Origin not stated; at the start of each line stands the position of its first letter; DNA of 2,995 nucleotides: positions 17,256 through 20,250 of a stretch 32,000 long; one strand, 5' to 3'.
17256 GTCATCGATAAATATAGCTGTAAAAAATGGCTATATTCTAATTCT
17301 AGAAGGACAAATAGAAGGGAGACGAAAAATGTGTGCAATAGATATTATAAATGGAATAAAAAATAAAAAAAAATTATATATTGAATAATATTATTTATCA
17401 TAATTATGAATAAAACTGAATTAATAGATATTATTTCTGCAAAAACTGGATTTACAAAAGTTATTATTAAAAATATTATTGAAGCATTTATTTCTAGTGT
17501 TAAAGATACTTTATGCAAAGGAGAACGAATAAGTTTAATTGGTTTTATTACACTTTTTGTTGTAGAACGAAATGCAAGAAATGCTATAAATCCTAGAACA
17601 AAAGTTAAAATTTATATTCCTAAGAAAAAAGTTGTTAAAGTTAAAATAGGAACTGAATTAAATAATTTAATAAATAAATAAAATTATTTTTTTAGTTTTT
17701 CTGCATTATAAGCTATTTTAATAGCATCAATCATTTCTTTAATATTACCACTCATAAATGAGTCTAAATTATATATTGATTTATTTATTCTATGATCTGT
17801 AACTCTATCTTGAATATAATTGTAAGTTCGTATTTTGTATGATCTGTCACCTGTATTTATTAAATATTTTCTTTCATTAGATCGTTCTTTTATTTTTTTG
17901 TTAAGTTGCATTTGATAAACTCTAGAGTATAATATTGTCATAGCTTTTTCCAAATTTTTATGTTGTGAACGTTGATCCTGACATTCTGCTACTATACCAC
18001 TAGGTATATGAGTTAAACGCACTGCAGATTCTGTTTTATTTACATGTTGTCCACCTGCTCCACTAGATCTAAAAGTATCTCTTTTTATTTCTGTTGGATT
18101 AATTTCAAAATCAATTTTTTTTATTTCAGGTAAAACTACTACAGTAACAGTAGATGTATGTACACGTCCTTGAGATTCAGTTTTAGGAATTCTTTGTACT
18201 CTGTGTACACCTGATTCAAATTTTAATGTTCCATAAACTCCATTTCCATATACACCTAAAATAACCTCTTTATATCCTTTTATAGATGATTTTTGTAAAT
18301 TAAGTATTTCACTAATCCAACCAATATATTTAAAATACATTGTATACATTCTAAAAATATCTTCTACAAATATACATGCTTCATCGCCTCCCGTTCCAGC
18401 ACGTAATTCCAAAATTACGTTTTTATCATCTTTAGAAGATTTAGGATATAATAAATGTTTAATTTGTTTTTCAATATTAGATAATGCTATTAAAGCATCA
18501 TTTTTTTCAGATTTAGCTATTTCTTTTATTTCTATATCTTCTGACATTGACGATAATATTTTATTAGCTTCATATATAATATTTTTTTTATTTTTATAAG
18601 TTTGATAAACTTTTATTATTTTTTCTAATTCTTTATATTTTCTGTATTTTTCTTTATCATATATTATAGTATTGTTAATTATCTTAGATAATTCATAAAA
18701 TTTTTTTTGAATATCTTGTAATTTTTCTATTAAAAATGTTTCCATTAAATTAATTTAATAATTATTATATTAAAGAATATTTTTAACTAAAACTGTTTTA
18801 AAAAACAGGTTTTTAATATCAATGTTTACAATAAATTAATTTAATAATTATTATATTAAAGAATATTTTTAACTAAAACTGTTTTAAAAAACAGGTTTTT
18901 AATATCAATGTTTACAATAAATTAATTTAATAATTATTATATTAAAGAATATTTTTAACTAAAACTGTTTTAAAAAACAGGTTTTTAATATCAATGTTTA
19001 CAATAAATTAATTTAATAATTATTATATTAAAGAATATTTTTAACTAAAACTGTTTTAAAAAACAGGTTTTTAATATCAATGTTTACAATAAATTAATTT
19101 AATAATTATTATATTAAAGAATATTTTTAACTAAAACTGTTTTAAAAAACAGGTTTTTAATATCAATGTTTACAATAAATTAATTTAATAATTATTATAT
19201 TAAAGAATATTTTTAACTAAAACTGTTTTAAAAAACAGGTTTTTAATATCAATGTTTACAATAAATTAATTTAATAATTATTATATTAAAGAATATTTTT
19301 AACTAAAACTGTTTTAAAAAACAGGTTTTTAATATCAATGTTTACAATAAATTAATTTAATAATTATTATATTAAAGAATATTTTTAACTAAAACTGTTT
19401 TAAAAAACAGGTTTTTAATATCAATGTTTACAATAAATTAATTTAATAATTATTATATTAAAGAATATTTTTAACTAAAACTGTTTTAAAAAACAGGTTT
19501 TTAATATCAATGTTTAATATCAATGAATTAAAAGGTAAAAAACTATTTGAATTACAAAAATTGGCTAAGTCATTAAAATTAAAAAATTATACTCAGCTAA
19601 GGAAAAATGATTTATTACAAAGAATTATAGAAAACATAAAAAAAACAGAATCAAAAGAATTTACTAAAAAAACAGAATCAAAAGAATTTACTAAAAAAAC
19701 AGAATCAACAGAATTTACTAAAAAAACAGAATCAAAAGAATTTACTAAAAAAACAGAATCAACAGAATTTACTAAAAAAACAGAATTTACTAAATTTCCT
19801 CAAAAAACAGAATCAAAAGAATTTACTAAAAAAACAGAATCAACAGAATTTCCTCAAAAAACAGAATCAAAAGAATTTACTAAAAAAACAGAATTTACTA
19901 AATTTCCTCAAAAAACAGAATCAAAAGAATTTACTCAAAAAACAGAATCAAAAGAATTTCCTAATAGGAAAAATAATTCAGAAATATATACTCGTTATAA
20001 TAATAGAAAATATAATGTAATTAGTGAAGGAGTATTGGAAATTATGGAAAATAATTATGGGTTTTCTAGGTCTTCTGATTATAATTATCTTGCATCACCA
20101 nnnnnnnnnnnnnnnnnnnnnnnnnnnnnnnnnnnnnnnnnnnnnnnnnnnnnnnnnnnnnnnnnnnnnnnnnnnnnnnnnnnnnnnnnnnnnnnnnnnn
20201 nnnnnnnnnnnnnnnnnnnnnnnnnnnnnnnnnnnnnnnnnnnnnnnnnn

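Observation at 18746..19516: The whole prfA-rho divergent control region is amplified into about nine identical 86-bp head-to-tail copies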

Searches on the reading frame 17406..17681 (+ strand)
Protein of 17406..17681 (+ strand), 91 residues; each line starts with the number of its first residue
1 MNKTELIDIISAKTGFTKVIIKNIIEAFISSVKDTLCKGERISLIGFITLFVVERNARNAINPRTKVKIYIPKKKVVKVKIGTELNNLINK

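Call 43: list_cluster_members(proteins=[window:17406-17681:+, window:21107-21514:-, window:21517-21981:-, window:16444-17388:+])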
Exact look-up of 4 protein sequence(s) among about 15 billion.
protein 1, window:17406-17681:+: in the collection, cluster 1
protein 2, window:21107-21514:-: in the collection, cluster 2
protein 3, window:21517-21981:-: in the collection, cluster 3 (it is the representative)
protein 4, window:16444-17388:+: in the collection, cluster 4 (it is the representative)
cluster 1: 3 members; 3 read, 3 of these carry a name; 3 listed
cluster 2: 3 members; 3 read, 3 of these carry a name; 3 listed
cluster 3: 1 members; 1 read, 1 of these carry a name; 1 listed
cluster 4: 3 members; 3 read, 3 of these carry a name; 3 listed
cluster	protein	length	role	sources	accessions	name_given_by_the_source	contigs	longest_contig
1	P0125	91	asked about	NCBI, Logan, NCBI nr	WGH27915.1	MAG: HU family DNA-binding protein [Candidatus Bostrichicola ureolyticus]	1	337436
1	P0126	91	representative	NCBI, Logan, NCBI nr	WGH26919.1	MAG: HU family DNA-binding protein [Candidatus Bostrichicola ureolyticus]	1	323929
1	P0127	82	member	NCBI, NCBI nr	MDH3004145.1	MAG: HU family DNA-binding protein, partial [Flavobacteriia bacterium] | HU family DNA-binding protein [Candidatus Bostrichicola ureolyticus]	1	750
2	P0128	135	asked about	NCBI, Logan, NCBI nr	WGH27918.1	MAG: HIT family protein [Candidatus Bostrichicola ureolyticus]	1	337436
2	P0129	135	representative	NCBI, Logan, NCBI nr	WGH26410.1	MAG: HIT family protein [Candidatus Bostrichicola ureolyticus]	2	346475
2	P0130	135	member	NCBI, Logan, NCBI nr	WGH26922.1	MAG: HIT family protein [Candidatus Bostrichicola ureolyticus]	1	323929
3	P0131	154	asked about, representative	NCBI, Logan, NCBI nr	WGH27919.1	MAG: transcription elongation factor GreA [Candidatus Bostrichicola ureolyticus]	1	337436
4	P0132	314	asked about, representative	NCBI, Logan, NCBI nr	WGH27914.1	MAG: methionyl-tRNA formyltransferase [Candidatus Bostrichicola ureolyticus]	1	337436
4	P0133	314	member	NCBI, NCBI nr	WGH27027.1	MAG: methionyl-tRNA formyltransferase [Candidatus Bostrichicola ureolyticus]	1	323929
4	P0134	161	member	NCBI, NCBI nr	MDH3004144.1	MAG: methionyl-tRNA formyltransferase, partial [Flavobacteriia bacterium] | methionyl-tRNA formyltransferase [Candidatus Bostrichicola ureolyticus]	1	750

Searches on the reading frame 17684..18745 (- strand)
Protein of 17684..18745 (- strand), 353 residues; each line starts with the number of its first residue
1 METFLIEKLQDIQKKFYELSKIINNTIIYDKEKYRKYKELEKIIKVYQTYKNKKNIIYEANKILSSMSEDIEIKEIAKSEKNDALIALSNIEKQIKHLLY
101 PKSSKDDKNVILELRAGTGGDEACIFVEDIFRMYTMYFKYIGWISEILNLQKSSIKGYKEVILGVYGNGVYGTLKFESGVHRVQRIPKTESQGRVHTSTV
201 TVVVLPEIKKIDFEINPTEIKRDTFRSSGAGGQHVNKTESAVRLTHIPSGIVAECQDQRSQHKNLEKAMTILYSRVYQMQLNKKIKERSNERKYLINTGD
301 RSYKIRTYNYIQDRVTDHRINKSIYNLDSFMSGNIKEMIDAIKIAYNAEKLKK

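Call 6: find_encoding_contigs(protein=window:17684-18745:-, flank=5000, max_places=10)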
Protein window:17684-18745:- (353 aa): 1 contig read that carries it; 1 place shown.
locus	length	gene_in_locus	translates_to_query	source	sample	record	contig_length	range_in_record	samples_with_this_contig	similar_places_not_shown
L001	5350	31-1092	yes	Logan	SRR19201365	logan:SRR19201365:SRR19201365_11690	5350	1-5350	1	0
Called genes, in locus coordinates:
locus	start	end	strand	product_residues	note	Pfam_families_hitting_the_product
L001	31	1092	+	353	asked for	PF03462:PCRF, PF00472:RF-1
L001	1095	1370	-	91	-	PF00216:Bac_DNA_binding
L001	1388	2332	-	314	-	PF00551:Formyl_trans_N, PF02911:Formyl_trans_C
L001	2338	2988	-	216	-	PF01168:Ala_racemase_N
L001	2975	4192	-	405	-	PF01171:ATP_bind_3, PF28558:TilS_SCL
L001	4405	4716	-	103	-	-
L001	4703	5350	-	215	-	?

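Call 9: find_homologous_proteins(query=window:17684-18745:-)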
Query window:17684-18745:- (353 aa): 8000 proteins with E <= 0.001 among 8000 candidates; the best 120 are listed.
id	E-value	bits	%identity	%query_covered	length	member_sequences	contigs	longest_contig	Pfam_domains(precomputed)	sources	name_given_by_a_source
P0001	2.3e-196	670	89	99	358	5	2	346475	PF03462.24,PF00472.27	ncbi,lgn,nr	ncbi:MAG: peptide chain release factor 1 [Candidatus Bostrichicola ureolyticus]|nr:MAG: peptide chai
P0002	3.1e-142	492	63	100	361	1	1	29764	PF03462.24,PF00472.27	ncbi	-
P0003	3.5e-141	488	63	99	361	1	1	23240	PF03462.24,PF00472.27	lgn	-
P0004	4.2e-141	488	61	100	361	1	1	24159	PF03462.24,PF00472.27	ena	-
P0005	4.2e-141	488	62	100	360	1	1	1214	PF03462.24,PF00472.27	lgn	-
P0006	5.4e-139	481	62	99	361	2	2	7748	PF03462.24,PF00472.27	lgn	-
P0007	1.3e-138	480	61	100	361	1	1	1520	PF03462.24,PF00472.27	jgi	jgi:peptide chain release factor 1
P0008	2.0e-138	479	63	99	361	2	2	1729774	PF03462.24,PF00472.27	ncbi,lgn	ncbi:MAG: peptide chain release factor 1 [Flavobacteriales bacterium AspAUS03]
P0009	4.6e-138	478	62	99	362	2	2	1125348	PF03462.24,PF00472.27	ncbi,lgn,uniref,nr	ncbi:peptide chain release factor 1 [Bacteroidetes bacterium endosymbiont of Geopemphigus sp.]|unire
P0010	4.6e-138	478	63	100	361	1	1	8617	PF03462.24,PF00472.27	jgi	jgi:peptide chain release factor 1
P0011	6.2e-138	478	64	99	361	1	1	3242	PF03462.24,PF00472.27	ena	-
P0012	4.1e-137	475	64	99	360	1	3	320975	PF03462.24,PF00472.27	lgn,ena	-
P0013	3.3e-136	472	61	97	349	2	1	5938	PF03462.24,PF00472.27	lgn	-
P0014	3.5e-135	469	61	100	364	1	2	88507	PF03462.24,PF00472.27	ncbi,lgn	ncbi:MAG: peptide chain release factor 1 [Flavobacteriales bacterium]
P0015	9.0e-135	467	60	99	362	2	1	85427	PF03462.24,PF00472.27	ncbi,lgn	-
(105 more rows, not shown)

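Call 10: find_encoding_contigs(protein=P0001, flank=6000, max_places=10)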
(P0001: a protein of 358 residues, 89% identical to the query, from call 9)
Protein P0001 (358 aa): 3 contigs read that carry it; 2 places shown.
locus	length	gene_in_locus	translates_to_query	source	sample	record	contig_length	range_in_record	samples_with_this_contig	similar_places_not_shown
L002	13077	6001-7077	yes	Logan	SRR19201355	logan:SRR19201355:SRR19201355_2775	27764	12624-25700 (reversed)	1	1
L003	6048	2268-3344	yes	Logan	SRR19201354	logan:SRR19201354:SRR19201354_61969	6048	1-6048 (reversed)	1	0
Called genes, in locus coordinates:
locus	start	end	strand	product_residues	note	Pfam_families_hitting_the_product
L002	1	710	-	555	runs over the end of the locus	PF00133:tRNA-synt_1, PF09334:tRNA-synt_1g, PF19303:Anticodon_3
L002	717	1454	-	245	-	PF03372:Exo_endo_phos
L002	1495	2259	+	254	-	PF00398:RrnaAD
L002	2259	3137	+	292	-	PF00763:THF_DHG_CYH, PF02882:THF_DHG_CYH_C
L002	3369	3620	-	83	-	PF01649:Ribosomal_S20p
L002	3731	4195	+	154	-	PF03449:GreA_GreB_N, PF01272:GreA_GreB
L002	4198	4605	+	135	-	PF11969:DcpS_C, PF01230:HIT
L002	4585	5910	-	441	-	PF07498:Rho_N (weak), PF07497:Rho_RNA_bind, PF00006:ATP-synt_ab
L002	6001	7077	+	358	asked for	PF03462:PCRF, PF00472:RF-1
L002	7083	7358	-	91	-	PF00216:Bac_DNA_binding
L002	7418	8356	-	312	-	PF00551:Formyl_trans_N, PF02911:Formyl_trans_C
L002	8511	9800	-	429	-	PF01171:ATP_bind_3, PF28558:TilS_SCL, PF11734:TilS_C (weak)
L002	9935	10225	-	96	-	-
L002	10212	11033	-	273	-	PF13525:YfiO (weak), PF13174:TPR_6 (faint)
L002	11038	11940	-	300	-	PF00701:DHDPS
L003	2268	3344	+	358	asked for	PF03462:PCRF, PF00472:RF-1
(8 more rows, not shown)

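Call 18: list_cluster_members(proteins=[window:17684-18745:-, P0001])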
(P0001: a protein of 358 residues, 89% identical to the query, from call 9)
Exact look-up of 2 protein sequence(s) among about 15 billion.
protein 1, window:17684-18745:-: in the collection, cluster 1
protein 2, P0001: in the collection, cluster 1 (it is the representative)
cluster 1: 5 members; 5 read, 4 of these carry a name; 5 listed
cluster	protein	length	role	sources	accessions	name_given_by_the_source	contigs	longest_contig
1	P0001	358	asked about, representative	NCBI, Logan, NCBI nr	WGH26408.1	MAG: peptide chain release factor 1 [Candidatus Bostrichicola ureolyticus]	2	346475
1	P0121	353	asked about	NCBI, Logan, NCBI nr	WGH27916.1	MAG: peptide chain release factor 1 [Candidatus Bostrichicola ureolyticus]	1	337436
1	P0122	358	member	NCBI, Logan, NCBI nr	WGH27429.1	MAG: peptide chain release factor 1 [Candidatus Bostrichicola ureolyticus]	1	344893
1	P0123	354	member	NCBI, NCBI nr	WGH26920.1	MAG: peptide chain release factor 1 [Candidatus Bostrichicola ureolyticus]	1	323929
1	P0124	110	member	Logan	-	-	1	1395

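Call 19: find_encoding_contigs(protein=P0123, flank=6000, max_places=6)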
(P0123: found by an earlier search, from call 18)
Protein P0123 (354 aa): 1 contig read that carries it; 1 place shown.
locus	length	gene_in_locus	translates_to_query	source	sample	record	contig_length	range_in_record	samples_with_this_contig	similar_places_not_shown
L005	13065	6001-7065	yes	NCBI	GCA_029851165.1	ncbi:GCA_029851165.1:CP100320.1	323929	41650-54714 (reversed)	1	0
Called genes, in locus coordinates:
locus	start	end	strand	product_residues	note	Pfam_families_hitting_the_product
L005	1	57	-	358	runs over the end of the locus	PF05343:Peptidase_M42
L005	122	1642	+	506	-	PF03853:YjeF_N, PF01256:Carb_kinase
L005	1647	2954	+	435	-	PF00005:ABC_tran (faint), PF00009:GTP_EFTU (weak), PF01926:MMR_HSR1, PF02421:FeoB_N, PF01926:MMR_HSR1, PF02421:FeoB_N, PF00009:GTP_EFTU, PF14714:KH_dom-like, +9 more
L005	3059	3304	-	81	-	PF01649:Ribosomal_S20p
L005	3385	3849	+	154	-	PF03449:GreA_GreB_N, PF01272:GreA_GreB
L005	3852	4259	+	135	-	PF11969:DcpS_C, PF01230:HIT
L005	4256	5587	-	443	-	PF07498:Rho_N, PF07497:Rho_RNA_bind, PF00006:ATP-synt_ab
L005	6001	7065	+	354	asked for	PF03462:PCRF, PF00472:RF-1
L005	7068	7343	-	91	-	PF00216:Bac_DNA_binding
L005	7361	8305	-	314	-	PF00551:Formyl_trans_N, PF02911:Formyl_trans_C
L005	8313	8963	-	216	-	PF01168:Ala_racemase_N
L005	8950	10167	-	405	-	PF01171:ATP_bind_3, PF28558:TilS_SCL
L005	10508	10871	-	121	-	-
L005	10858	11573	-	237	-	PF24575:TPR_Slam (faint), PF13525:YfiO, PF13174:TPR_6 (faint)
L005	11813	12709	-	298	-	PF00701:DHDPS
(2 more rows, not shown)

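Call 20: find_encoding_contigs(protein=P0122, flank=6000, max_places=6)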
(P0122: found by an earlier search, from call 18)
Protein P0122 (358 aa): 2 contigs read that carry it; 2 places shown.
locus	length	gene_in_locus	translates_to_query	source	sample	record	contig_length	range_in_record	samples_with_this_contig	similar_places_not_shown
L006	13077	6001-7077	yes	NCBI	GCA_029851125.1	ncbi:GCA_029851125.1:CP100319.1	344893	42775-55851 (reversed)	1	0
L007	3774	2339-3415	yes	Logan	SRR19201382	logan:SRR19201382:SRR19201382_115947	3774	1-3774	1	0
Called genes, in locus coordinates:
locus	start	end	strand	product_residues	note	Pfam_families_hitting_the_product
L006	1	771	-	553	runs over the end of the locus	PF00133:tRNA-synt_1, PF09334:tRNA-synt_1g, PF19303:Anticodon_3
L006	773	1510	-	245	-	PF03372:Exo_endo_phos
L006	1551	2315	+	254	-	PF00398:RrnaAD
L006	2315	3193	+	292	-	PF00763:THF_DHG_CYH, PF02882:THF_DHG_CYH_C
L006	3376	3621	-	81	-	PF01649:Ribosomal_S20p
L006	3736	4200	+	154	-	PF03449:GreA_GreB_N, PF01272:GreA_GreB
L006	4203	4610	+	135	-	PF11969:DcpS_C, PF01230:HIT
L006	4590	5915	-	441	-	PF07498:Rho_N (weak), PF07497:Rho_RNA_bind, PF00006:ATP-synt_ab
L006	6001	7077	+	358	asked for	PF03462:PCRF, PF00472:RF-1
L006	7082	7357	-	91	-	PF00216:Bac_DNA_binding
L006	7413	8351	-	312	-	PF00551:Formyl_trans_N, PF02911:Formyl_trans_C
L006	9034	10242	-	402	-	PF01171:ATP_bind_3, PF28558:TilS_SCL, PF11734:TilS_C (weak)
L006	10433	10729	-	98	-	-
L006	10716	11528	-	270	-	PF13174:TPR_6 (faint), PF13525:YfiO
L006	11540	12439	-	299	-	PF00701:DHDPS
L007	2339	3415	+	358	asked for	PF03462:PCRF, PF00472:RF-1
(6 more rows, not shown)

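Call 24: find_encoding_contigs(protein=P0124, flank=3000, max_places=6)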
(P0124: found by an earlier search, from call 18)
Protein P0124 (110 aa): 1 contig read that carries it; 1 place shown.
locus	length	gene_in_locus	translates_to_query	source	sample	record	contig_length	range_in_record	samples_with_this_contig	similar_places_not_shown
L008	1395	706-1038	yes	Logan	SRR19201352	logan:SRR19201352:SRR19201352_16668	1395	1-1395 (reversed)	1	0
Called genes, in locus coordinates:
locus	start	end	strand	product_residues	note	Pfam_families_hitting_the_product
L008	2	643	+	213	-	?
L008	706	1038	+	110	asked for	PF00472:RF-1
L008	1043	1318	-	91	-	PF00216:Bac_DNA_binding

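Call 50: search_protein_families(library=ncbifam, proteins=[window:17684-18745:-], max_evalue=1e-10)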
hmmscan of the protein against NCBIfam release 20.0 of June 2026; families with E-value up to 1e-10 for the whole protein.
window:17684-18745:- (353 aa): 5 families
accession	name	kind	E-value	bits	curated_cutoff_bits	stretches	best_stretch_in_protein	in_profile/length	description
NF001859.2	PRK00591.1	equivalog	2.6e-133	444.4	400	1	9-351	1-347/347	peptide chain release factor 1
TIGR00019.1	prfA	equivalog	1.6e-130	435.3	423.25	1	1-352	2-356/361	peptide chain release factor 1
TIGR00020.2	prfB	exception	2.2e-74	250.6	370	1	10-341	18-350/353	peptide chain release factor 2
TIGR03072.1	release_prfH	equivalog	9.6e-27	93.8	166.65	1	111-295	2-183/200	peptide chain release factor H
NF006718.0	PRK09256.1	equivalog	4.4e-11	42.6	100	0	212-245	9-42/140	alternative ribosome rescue aminoacyl-tRNA hydrolase ArfB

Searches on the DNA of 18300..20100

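Call 45: search_rna_families(source=window, start=18300, end=20100, threshold=evalue, max_evalue=1)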
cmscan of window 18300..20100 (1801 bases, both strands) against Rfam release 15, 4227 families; matches with E-value up to 1: 0.
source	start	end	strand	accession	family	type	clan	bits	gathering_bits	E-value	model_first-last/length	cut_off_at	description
